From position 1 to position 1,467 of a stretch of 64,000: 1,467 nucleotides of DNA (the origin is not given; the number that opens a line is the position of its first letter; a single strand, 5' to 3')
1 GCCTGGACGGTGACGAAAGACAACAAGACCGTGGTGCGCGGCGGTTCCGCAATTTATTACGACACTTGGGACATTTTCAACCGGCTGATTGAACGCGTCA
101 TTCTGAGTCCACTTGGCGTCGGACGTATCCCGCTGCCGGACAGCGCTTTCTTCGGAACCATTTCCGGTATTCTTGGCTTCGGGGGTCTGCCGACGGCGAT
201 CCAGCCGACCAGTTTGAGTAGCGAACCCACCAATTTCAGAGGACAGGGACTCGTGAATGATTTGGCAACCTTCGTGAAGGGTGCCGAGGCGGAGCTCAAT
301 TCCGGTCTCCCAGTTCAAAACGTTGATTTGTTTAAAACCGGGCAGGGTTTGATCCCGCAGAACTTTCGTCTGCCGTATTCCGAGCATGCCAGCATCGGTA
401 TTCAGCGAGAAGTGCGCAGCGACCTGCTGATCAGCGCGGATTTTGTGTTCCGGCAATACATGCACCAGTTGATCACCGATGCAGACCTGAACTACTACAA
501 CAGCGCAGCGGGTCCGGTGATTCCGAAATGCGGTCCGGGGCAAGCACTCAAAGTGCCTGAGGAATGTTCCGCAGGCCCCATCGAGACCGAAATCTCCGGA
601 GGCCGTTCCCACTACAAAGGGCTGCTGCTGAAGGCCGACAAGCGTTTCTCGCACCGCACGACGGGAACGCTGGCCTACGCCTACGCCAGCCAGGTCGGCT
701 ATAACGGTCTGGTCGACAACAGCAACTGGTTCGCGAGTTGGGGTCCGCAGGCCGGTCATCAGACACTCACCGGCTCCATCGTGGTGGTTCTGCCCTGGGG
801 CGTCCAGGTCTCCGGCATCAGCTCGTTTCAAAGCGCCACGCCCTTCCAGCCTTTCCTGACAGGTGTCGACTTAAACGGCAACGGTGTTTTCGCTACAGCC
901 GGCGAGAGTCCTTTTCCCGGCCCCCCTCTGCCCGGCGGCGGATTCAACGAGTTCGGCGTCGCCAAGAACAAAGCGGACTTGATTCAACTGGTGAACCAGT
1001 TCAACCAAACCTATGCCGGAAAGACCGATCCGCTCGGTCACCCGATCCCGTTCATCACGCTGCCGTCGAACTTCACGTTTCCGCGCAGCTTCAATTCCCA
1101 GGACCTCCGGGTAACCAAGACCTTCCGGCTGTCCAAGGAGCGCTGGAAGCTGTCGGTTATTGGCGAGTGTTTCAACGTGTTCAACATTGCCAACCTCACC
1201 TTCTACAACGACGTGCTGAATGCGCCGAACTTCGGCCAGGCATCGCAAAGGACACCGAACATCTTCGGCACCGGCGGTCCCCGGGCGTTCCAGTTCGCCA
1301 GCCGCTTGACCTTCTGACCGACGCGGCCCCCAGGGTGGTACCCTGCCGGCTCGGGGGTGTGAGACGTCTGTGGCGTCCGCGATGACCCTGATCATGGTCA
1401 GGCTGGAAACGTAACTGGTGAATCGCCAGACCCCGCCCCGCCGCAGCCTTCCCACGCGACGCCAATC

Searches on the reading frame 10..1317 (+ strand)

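Call 60: search_protein_families(library=pfam, proteins=[window:10-1317:+], max_evalue=0.0001)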
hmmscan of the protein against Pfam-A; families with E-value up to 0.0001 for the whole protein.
window:10-1317:+ (435 aa): 1 family
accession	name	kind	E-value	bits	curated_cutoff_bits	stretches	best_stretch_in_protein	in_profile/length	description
PF25183.1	OMP_b-brl_4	-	1.5e-26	93.5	30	1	5-415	450-832/838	Outer membrane beta barrel domain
